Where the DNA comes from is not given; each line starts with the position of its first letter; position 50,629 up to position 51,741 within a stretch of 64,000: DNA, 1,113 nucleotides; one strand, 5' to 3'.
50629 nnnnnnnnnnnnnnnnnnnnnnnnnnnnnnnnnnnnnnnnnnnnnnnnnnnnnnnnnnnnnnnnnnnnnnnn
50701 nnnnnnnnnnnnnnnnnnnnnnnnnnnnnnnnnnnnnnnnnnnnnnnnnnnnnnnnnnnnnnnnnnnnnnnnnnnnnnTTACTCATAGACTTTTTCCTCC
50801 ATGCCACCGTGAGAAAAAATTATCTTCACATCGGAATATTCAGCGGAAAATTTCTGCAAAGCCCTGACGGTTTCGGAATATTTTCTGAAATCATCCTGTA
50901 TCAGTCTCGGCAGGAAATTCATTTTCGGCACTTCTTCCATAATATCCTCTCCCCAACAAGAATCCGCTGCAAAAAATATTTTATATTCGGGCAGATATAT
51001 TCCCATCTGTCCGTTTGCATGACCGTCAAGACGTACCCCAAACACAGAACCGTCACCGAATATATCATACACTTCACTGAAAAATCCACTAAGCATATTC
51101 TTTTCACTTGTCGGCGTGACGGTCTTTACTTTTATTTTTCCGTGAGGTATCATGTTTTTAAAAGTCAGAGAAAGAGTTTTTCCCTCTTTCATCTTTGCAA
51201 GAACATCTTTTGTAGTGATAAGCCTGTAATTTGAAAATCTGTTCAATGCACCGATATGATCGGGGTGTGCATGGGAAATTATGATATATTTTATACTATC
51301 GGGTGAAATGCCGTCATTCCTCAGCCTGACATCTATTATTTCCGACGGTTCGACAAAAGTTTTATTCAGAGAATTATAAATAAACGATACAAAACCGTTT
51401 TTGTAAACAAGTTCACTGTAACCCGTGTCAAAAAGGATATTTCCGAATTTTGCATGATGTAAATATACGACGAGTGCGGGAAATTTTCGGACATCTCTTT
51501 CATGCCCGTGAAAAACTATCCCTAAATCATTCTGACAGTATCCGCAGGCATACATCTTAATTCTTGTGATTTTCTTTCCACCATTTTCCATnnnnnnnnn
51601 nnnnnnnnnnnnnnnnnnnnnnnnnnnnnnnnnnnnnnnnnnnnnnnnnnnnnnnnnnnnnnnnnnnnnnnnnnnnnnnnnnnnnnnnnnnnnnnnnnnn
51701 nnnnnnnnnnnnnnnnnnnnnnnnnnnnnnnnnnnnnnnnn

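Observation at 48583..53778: Orphan five-gene operon: GT1 glycosyltransferase, 3beta-HSD-type SDR, MBL hydrolase, PaaK/LuxE-like adenylase and KAS-III-like condensing enzyme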

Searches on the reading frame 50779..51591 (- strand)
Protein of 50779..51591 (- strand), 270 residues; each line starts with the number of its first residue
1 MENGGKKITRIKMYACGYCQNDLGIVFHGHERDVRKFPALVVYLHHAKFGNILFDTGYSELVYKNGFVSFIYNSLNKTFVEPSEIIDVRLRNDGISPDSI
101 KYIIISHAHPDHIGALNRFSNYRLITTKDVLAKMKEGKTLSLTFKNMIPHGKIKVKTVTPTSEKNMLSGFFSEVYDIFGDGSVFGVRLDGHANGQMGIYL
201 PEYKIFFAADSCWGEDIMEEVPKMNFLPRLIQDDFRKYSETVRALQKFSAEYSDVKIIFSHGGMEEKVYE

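Call 3: search_protein_families(library=pfam, proteins=[window:50779-51591:-], max_evalue=0.01)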
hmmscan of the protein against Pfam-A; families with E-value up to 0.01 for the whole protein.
window:50779-51591:- (270 aa): 3 families
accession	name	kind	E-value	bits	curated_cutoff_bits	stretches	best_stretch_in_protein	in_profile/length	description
PF00753.33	Lactamase_B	-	5.8e-12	46.4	22.7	1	50-252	16-191/196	Metallo-beta-lactamase superfamily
PF12706.13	Lactamase_B_2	-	2.3e-05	24.5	27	1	89-163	21-110/200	Beta-lactamase superfamily domain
PF19583.5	ODP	-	0.00024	21.5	27.2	0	95-123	36-64/194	ODP family beta lactamase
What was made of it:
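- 50779..51591 (-): Dinuclear-metal MBL-fold hydrolase of the lactonase structural type, 270 aa. Pfam Lactamase_B (call 3).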

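Call 4: search_protein_families(library=ncbifam, proteins=[window:50779-51591:-], max_evalue=0.01)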
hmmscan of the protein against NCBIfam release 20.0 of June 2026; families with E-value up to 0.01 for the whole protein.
window:50779-51591:- (270 aa): 17 families
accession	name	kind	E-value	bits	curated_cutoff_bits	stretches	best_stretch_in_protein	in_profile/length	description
NF045700.1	AHLLactAttM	equivalog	3.8e-15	56.1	390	1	32-258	26-242/257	AttM family quorum-quenching N-acyl homoserine lactonase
NF047976.1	lactonase_AhlS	equivalog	2.7e-12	46.4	475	1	31-263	35-261/276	AhlS family quorum-quenching N-acyl homoserine lactonase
NF047925.1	pyridox_lacton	equivalog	3.4e-08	33.6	325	1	32-262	29-253/268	4-pyridoxolactonase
NF045699.1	AHLLactAiiA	equivalog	2.5e-06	26.9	375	1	8-128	2-124/251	quorum-quenching N-acyl homoserine lactonase AiiA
NF033105.1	bla_subclass_B3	equivalog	3.6e-06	26.5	240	1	83-149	45-114/257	subclass B3 metallo-beta-lactamase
TIGR02651.1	RNase_Z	equivalog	0.00015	21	292.95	1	84-114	36-66/302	ribonuclease Z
TIGR04558.1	SoxH_rel_PQQ_1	hypoth_equivalog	0.00023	20.3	300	1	97-212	69-178/285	quinoprotein relay system zinc metallohydrolase 1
NF033184.1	B3_Acin_new1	exception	0.00031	20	580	1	80-161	68-152/283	putative subclass B3 metallo-beta-lactamase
NF000456.2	blaMSI-1_fam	exception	0.00053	19.3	550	1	86-126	73-116/289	MSI-1 family subclass B3 metallo-beta-lactamase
NF033185.1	B3_Acin_new2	exception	0.0011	18.2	625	1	79-140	69-127/285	putative subclass B3 metallo-beta-lactamase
NF000801.0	PRK00055.1-3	equivalog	0.0014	17.7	252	1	87-114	41-68/307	ribonuclease Z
NF033106.1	blaL1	exception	0.0016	17.4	560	1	90-124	88-125/290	L1 family subclass B3 metallo-beta-lactamase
NF012229.1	bla_class_B_core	domain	0.0041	17.3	100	0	96-122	51-74/139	metallo-beta-lactamase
NF000438.2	blaPOM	exception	0.0048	16.1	610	1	89-129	85-128/286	POM family subclass B3 metallo-beta-lactamase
TIGR04559.1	SoxH_rel_PQQ_2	hypoth_equivalog_domain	0.0057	16.1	280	1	96-160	64-131/283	quinoprotein relay system zinc metallohydrolase 2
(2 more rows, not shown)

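Call 24: search_solved_structures(query=window:50779-51591:-, max_evalue=0.001, show_alignments=2)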
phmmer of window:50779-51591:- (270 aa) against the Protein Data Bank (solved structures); distinct sequences matched with E-value up to 0.001: 17.
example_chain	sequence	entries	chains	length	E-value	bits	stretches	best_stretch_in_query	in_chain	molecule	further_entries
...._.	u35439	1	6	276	1.1e-08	38.3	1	42-133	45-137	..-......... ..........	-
4j5f_A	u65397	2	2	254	4.1e-08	36.5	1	42-128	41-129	N-acyl homoserine lactonase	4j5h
3dha_A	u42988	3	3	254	4.2e-08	36.4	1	42-128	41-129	N-Acyl Homoserine Lactone Hydrolase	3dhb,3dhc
2a7m_A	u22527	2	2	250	4.2e-08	36.4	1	42-128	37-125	N-acyl homoserine lactone hydrolase | N-acyl homoserine lactonase AiiA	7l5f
5eh9_A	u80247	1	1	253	4.2e-08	36.4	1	42-128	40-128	N-acyl homoserine lactonase AiiA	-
2br6_A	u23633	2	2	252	4.2e-08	36.4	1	42-128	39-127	AIIA-LIKE PROTEIN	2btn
9kho_A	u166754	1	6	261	7e-08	35.7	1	89-231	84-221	N-acylhomoserine lactonase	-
5eht_A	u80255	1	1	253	1.9e-07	34.2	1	41-128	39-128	N-acyl homoserine lactonase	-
9khq_A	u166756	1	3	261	2.7e-07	33.8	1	87-231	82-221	N-acylhomoserine lactonase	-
6n9q_P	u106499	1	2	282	2.6e-06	30.6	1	31-129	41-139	Lactonase GcL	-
6n9i_A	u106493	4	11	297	3.1e-06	30.3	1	31-129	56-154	Putative hydrolase | GcL lactonase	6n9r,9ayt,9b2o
9b2i_A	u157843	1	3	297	3.4e-06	30.2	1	31-129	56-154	quorum-quenching N-acyl-homoserine lactonase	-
9b2j_A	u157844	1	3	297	3.4e-06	30.2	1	31-129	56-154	quorum-quenching N-acyl-homoserine lactonase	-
6cgy_A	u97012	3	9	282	5.3e-06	29.5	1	33-131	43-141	Beta-lactamase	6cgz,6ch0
9b2l_A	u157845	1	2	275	1.2e-05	28.4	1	31-129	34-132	quorum-quenching N-acyl-homoserine lactonase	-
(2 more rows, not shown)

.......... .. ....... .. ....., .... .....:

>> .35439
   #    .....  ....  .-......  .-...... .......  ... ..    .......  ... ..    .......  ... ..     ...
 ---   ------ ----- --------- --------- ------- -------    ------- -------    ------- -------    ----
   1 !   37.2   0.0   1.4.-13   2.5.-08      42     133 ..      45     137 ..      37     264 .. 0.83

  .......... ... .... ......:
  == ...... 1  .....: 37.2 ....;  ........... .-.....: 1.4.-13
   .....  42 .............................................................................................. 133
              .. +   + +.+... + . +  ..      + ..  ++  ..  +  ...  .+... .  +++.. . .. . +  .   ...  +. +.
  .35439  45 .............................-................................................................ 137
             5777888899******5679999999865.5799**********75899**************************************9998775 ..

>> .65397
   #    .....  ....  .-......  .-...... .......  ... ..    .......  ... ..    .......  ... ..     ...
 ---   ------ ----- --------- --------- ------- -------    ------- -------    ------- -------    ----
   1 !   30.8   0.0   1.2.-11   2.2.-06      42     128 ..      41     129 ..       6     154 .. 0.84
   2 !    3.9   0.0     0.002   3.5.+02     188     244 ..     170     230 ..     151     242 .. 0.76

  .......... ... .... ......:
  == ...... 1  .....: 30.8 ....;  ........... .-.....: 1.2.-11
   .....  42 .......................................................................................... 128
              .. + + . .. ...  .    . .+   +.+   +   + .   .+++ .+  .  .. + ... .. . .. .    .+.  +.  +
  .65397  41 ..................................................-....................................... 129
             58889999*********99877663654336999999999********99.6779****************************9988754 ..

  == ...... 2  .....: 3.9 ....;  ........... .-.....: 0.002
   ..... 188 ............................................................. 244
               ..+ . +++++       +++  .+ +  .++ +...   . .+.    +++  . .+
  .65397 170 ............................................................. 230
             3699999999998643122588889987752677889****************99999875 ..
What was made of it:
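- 50779..51591 (-): Trp213 replaces AiiA Tyr194 (call 24).
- On AHL lactonases (AiiA / AttM / AhlS equivalogs): However, scores are 56, 46 and 27 bits against cut-offs of 390, 475 and 375 (call 4), and Trp213 replaces Tyr194 (call 24).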

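Call 50: find_homologous_proteins(query=window:50779-51591:-, max_evalue=0.00001)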
Query window:50779-51591:- (270 aa): 102 proteins with E <= 0.00001 among 477 candidates.
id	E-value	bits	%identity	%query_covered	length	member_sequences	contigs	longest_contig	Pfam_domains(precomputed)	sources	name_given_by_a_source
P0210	2.7e-165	567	90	100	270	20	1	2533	PF23023.2,PF00753.34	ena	-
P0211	6.9e-152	523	82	100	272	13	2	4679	PF12706.14,PF23023.2,PF00753.34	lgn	-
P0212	1.2e-148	512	81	100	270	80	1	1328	PF00753.34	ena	-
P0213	3.0e-147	507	81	100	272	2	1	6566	PF00753.34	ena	-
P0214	1.2e-121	424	66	100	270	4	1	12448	PF00753.34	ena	-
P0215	1.6e-117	410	64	100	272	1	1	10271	PF00753.34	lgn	-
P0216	3.2e-116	406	65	100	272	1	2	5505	PF00753.34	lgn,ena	-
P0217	7.4e-116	405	64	99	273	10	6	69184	PF00753.34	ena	-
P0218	4.7e-115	402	62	100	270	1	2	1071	PF00753.34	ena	-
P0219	6.4e-115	401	64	100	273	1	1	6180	PF00753.34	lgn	-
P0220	4.3e-112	392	63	100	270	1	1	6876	PF00753.34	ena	-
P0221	1.8e-101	357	56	99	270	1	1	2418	PF00753.34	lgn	-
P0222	3.1e-100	353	56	100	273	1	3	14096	PF23023.2,PF00753.34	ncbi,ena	-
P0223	4.9e-100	353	56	100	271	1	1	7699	PF00753.34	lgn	-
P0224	1.4e-98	348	53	100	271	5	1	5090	PF12706.14,PF00753.34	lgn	-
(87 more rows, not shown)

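Call 59: predict_structure(alignment_id=A3)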
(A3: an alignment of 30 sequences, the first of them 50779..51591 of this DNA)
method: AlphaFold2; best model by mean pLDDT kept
length: 270 residues; sequences in the alignment: 30
mean_pLDDT: 92.8   pTM: 0.92
mean pLDDT of the five models: 92.8, 92.8, 92.7, 91.7, 91.4
residues with pLDDT >= 90: 209; 70-90: 57; 50-70: 2; < 50: 2
segments of 3 or more residues with pLDDT < 50: none
pLDDT, mean of each block of 10 residues (from residue 1): 77 96 89 92 98 98 86 84 97 98 97 96 97 88 89 93 93 97 97 97 97 91 88 92 97 96 87
secondary structure, 60 per line:
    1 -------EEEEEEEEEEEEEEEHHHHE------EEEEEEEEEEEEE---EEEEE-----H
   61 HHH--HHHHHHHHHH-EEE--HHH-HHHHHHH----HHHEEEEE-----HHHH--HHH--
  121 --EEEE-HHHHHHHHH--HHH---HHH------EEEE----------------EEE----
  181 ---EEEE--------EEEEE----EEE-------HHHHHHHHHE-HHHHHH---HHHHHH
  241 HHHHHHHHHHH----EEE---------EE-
elements in order: E8-22 H23-26 E34-46 E50-54 H60-63 H66-75 E77-79 H86-92 E100-104 H110-113 E123-126 H128-136 E154-157 E174-176 E184-187 E196-200 E205-207 H215-223 H226-231 H235-251 E256-258

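Call 62: fold_search(model_id=the predicted structure, library=pdb)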
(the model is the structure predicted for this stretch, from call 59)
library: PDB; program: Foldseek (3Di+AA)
matches with E <= 10: 909; with E <= 0.001: 619
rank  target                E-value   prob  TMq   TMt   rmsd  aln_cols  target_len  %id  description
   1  9khq_B                2.1e-18  1.00  0.77  0.80   3.5       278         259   20  Crystal structure of N-acyl homoserine lactonase AhlX (released 2025-04-23)
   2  9b2n_B                3.9e-18  1.00  0.69  0.68   4.0       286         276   19  Structure of the quorum quenching lactonase GcL D122N mutant - monometal center (released 2024-11-06)
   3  9b2l_A                5.7e-18  1.00  0.73  0.72   3.8       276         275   20  Structure of the quorum quenching lactonase GcL D122N mutant - bimetallic center (released 2024-11-06)
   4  6n9i_A                6.5e-18  1.00  0.68  0.67   4.8       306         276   19  Structure of the Quorum Quenching lactonase from Parageobacillus caldoxylosilyticus - free (released 2019-04-03)
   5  9b2i_B                9.5e-18  1.00  0.74  0.73   4.2       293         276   19  Structure of the quorum quenching lactonase GcL G156P mutant (released 2024-11-06)
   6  6n9q_D                1.6e-17  1.00  0.72  0.70   4.3       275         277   19  Structure of the Quorum Quenching lactonase from Parageobacillus caldoxylosilyticus bind to substrate C4-AHL (released 2019-04-03)
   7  9b2j_B                1.9e-17  1.00  0.71  0.69   4.4       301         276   19  Structure of the quorum quenching lactonase GcL I237M mutant (released 2024-11-06)
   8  9b2i_A                2.0e-17  1.00  0.72  0.71   3.8       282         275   20  Structure of the quorum quenching lactonase GcL G156P mutant (released 2024-11-06)
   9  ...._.                2.1e-17  1.00  0.73  0.72   4.4       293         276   17  Structure of a quorum-quenching lactonase (AiiB) from Agrobacterium tumefaciens (released 2007-10-09)
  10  9kho_A                2.4e-17  1.00  0.75  0.80   3.5       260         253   21  Crystal structure of N-acyl homoserine lactonase AhlX mutant M41(E77I/D177G/T243Y/H255L) (released 2025-04-23)
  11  9khq_A                2.9e-17  1.00  0.75  0.77   3.5       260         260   21  Crystal structure of N-acyl homoserine lactonase AhlX (released 2025-04-23)
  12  2a7m                  3.1e-17  1.00  0.71  0.76   3.9       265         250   18  1.6 Angstrom Resolution Structure of the Quorum-Quenching N-Acyl Homoserine Lactone Hydrolase of Bacillus thuringiensis (released 2005-08-16)
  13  3dha                  3.3e-17  1.00  0.71  0.75   3.7       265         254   19  An Ultral High Resolution Structure of N-Acyl Homoserine Lactone Hydrolase with the Product N-Hexanoyl-L-Homoserine Boun (released 2008-07-29)
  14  5eht                  3.7e-17  1.00  0.71  0.75   3.9       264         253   18  Indirect contributions of mutations underlie optimization of new enzyme function (released 2016-09-07)
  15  9kho_B                4.2e-17  1.00  0.76  0.81   3.3       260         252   21  Crystal structure of N-acyl homoserine lactonase AhlX mutant M41(E77I/D177G/T243Y/H255L) (released 2025-04-23)
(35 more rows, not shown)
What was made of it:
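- Closest known: OleABCD olefin / beta-lactone pathway, and the lipstatin. Same: Lactone chemistry is plausible (call 62).
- Closest known: Pseudomonas PqsA-E alkylquinolone pathway. Different: PqsE is a poor structural match to this MBL: TM 0.45 against 0.67-0.80 for lactonases (call 62).
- The MBL is lactonase-like (call 62). The MBL is of the lactonase type (call 62). The MBL also resembles 4-pyridoxolactonase, which follows a dehydrogenase in its pathway (calls 4, 62). The MBL resembles quorum-quenching lactonases and AttM of a gamma-butyrolactone catabolic operon (calls 4, 24, 62).
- Tried and rejected: Disfavoured by the fold search (call 62).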
